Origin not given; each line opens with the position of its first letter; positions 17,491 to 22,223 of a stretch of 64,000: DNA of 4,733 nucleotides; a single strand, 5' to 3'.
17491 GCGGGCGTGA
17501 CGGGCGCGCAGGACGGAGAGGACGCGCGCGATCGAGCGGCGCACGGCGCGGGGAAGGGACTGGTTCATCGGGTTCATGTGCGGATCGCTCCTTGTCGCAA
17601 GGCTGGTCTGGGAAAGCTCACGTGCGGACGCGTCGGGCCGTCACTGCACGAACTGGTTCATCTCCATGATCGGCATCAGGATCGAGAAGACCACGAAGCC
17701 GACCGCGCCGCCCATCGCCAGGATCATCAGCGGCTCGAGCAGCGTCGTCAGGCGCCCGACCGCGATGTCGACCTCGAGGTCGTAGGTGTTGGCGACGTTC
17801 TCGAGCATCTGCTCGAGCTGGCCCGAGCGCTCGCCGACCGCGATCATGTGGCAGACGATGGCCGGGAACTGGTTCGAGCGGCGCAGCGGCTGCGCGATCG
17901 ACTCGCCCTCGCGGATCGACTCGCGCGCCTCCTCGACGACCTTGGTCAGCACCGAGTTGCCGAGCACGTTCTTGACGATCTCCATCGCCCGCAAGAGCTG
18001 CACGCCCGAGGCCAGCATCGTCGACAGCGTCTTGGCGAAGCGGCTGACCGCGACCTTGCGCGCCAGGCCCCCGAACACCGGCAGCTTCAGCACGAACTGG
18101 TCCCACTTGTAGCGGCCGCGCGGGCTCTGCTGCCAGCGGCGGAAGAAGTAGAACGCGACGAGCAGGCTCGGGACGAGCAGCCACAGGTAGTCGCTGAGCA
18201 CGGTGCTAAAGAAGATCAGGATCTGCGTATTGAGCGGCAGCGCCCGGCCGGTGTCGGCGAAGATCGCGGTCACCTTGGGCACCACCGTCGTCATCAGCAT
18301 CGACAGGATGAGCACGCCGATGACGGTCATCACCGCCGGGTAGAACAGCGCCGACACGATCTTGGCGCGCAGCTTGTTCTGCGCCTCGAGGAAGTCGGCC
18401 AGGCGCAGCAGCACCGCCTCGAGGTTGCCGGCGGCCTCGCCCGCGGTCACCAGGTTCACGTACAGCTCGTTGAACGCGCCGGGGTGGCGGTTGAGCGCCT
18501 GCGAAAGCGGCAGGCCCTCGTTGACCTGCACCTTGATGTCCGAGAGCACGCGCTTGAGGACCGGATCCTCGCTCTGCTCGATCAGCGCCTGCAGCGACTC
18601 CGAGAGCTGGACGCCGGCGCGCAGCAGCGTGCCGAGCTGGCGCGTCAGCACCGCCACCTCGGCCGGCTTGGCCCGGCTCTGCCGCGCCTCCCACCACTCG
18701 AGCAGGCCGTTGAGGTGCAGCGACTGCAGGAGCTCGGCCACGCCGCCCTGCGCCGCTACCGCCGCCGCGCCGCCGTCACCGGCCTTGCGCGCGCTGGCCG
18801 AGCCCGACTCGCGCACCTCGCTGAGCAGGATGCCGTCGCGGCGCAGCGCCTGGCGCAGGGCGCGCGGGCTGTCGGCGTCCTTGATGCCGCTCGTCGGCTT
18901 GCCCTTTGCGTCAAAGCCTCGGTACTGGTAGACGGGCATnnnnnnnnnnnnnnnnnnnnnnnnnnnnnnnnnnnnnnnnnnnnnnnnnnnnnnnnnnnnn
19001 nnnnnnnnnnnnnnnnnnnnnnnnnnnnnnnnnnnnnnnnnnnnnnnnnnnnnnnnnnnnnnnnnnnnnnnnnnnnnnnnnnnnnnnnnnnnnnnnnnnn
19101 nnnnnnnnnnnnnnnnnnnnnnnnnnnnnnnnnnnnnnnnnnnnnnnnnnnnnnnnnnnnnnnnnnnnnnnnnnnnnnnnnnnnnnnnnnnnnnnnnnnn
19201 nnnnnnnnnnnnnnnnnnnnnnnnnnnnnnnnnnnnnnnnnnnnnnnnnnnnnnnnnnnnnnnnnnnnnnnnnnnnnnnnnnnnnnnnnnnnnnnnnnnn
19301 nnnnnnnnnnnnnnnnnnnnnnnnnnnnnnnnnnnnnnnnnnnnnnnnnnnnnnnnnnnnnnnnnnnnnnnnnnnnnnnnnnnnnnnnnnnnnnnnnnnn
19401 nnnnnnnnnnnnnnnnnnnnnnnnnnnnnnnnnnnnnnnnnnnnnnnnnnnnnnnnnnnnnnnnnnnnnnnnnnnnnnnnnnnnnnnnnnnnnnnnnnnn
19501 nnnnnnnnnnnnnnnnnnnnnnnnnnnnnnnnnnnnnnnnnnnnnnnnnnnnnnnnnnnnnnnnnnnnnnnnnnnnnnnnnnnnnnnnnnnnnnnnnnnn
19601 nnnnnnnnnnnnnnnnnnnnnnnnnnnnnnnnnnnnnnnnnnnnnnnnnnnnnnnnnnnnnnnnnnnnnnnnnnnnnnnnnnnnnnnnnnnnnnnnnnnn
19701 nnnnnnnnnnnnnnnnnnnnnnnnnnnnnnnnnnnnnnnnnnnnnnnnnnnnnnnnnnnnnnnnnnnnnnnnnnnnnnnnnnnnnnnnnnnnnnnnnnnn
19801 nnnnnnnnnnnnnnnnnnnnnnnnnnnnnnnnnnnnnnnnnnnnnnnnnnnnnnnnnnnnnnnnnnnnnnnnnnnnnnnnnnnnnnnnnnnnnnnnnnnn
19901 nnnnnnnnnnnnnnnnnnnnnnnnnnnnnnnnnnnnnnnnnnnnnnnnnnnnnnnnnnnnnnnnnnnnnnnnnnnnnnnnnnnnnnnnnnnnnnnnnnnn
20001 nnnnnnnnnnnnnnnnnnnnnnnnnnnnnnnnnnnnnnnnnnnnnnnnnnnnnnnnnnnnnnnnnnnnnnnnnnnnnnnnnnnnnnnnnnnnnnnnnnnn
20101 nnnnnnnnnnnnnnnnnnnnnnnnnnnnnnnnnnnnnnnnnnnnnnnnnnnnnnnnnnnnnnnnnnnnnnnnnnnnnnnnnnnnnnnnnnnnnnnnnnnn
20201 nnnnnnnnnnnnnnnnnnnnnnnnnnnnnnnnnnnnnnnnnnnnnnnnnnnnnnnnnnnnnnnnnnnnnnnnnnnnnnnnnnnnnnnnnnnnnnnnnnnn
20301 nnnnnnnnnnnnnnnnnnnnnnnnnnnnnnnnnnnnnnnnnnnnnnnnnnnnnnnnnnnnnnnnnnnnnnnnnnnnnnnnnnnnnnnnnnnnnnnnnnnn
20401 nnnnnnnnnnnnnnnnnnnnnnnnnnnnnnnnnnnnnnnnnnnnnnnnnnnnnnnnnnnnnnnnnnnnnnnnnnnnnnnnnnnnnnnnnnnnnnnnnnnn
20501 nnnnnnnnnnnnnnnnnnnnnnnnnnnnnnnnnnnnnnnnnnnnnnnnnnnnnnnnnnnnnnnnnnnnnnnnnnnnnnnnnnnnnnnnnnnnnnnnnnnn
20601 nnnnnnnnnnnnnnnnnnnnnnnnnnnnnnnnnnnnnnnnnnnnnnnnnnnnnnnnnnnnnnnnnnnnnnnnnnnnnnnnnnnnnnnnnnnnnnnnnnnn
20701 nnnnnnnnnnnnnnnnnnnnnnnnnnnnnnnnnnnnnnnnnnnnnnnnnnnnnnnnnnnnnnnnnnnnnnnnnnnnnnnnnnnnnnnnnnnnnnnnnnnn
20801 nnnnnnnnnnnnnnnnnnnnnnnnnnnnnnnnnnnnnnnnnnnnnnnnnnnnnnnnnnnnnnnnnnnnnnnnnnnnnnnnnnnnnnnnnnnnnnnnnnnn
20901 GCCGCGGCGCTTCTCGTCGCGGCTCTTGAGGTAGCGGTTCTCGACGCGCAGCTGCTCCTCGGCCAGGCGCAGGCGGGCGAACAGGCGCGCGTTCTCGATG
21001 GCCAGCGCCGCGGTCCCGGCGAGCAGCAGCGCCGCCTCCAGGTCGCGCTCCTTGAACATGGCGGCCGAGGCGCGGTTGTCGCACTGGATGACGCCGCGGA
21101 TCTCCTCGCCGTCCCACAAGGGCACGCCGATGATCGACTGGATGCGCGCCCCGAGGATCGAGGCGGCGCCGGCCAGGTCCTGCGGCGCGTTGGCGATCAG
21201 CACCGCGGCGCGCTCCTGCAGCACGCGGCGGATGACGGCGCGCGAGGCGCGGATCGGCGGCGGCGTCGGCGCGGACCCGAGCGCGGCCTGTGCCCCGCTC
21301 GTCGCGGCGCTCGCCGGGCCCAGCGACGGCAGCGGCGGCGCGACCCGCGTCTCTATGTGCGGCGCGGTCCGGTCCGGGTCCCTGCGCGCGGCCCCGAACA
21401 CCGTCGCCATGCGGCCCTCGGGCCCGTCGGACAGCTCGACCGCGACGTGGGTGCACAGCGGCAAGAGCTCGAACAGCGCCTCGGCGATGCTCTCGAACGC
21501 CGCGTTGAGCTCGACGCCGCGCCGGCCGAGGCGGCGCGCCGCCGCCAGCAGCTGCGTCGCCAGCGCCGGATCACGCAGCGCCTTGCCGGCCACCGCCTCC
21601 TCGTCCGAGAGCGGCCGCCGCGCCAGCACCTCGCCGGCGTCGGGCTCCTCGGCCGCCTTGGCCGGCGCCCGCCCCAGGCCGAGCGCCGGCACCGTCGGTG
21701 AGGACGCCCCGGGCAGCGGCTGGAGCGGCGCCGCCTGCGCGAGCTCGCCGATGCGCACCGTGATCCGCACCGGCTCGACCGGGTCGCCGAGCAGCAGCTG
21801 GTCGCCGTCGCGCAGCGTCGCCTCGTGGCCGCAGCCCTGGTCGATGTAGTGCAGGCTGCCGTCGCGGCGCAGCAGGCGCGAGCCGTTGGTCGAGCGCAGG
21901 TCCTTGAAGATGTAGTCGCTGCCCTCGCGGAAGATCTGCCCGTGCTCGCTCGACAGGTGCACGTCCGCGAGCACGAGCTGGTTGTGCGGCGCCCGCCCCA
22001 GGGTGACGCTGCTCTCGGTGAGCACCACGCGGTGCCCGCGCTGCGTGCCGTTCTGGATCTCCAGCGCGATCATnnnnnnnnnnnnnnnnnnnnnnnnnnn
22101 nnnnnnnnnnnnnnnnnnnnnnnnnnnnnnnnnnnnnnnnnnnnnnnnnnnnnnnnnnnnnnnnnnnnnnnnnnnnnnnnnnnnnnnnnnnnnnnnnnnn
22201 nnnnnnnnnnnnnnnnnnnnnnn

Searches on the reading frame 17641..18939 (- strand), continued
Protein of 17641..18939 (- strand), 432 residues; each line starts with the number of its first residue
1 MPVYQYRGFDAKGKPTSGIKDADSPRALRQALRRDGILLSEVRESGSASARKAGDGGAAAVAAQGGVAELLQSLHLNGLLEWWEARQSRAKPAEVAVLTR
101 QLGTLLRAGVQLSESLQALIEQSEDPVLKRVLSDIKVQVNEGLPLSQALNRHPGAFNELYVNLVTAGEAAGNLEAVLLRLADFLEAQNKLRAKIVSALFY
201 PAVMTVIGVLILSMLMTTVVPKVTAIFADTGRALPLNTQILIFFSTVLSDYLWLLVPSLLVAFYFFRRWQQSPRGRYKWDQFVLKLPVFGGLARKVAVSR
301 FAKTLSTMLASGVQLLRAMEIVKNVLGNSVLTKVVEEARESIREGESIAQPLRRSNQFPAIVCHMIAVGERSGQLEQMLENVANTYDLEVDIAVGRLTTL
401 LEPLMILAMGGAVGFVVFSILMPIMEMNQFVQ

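Call 60: find_encoding_contigs(protein=P0244, flank=10000, max_places=2)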
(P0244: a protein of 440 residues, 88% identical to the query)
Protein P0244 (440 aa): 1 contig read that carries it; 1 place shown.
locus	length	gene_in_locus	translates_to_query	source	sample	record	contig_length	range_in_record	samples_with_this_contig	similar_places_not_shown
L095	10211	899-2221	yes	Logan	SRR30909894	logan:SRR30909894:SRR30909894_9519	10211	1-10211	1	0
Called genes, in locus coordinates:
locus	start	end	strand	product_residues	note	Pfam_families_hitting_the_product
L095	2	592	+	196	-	?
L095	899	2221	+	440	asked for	PF28597:T2SSF_N, PF00482:T2SSF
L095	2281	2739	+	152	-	PF08334:T2SSG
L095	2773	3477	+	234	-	PF07963:N_methyl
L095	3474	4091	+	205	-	PF07963:N_methyl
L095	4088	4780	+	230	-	PF07963:N_methyl (weak), PF11612:T2SSJ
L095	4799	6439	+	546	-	-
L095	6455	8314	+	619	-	PF11104:PilM_2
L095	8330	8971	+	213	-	PF04612:T2SSM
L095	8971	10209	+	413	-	?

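Call 61: find_encoding_contigs(protein=P0242, flank=10000, max_places=2)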
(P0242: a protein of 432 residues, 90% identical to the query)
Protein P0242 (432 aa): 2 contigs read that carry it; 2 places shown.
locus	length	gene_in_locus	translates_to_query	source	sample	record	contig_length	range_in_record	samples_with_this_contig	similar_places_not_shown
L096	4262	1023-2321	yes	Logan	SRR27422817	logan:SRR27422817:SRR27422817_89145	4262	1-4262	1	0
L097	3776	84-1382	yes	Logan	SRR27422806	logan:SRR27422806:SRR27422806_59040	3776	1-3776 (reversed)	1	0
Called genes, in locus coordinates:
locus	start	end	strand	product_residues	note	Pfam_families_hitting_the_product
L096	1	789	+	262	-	?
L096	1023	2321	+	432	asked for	PF28597:T2SSF_N, PF00482:T2SSF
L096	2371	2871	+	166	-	PF07963:N_methyl (weak), PF08334:T2SSG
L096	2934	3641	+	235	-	PF07963:N_methyl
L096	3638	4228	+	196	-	PF07963:N_methyl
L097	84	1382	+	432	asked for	PF28597:T2SSF_N, PF00482:T2SSF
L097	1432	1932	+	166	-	PF07963:N_methyl (weak), PF08334:T2SSG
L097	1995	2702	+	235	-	PF07963:N_methyl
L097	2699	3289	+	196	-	PF07963:N_methyl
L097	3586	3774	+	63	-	?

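Call 62: find_encoding_contigs(protein=P0246, flank=10000, max_places=2)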
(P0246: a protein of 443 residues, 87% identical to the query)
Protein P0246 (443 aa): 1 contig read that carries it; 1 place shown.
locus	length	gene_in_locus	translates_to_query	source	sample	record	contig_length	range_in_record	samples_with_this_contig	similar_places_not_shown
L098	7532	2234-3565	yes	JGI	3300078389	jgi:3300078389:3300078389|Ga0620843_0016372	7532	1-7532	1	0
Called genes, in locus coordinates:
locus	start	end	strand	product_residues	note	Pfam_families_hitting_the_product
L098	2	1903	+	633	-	?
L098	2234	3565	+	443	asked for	PF28597:T2SSF_N, PF00482:T2SSF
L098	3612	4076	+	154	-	PF07963:N_methyl (weak), PF08334:T2SSG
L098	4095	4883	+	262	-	PF07963:N_methyl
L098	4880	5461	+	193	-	PF07963:N_methyl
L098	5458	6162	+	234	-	PF07963:N_methyl (weak), PF11612:T2SSJ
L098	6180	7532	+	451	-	?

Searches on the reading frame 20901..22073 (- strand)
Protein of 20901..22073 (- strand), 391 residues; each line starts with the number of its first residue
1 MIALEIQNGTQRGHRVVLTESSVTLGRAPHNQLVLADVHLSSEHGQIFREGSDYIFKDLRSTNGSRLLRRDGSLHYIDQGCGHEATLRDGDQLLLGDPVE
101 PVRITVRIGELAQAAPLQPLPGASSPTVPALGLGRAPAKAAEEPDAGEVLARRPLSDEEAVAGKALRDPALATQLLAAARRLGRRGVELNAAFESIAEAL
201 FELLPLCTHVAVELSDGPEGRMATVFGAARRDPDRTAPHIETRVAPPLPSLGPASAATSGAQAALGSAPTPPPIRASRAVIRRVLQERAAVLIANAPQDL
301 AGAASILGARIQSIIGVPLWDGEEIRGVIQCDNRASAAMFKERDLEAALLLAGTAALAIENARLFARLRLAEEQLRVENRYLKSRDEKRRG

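Call 27: find_related_loci(query=window:20901-22073:-, collection=metagenome_contigs, flank=10000)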
Query window:20901-22073:- (391 aa) in metagenome_contigs; peptide patterns used: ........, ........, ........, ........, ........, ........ (x = any residue, [..] = any of these).
280 stretches matched a pattern; 8 encode a relative of the query (tblastn E <= 1e-3); 8 distinct loci.
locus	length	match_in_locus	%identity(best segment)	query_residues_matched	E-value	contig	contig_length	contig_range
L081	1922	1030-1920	96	1-297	0e+0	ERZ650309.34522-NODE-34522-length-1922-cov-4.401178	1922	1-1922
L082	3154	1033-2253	62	1-390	3e-157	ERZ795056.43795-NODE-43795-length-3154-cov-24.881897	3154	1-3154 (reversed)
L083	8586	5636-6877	65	1-390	4e-146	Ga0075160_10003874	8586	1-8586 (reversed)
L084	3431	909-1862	48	1-390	1e-99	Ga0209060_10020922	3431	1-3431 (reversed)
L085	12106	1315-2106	62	1-258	8e-91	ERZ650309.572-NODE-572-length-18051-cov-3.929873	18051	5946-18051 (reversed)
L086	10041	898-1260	94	271-391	1e-58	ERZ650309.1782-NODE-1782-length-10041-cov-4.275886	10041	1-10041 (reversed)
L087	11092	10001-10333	35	274-382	2e-13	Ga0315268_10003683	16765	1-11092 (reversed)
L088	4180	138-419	32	274-371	3e-9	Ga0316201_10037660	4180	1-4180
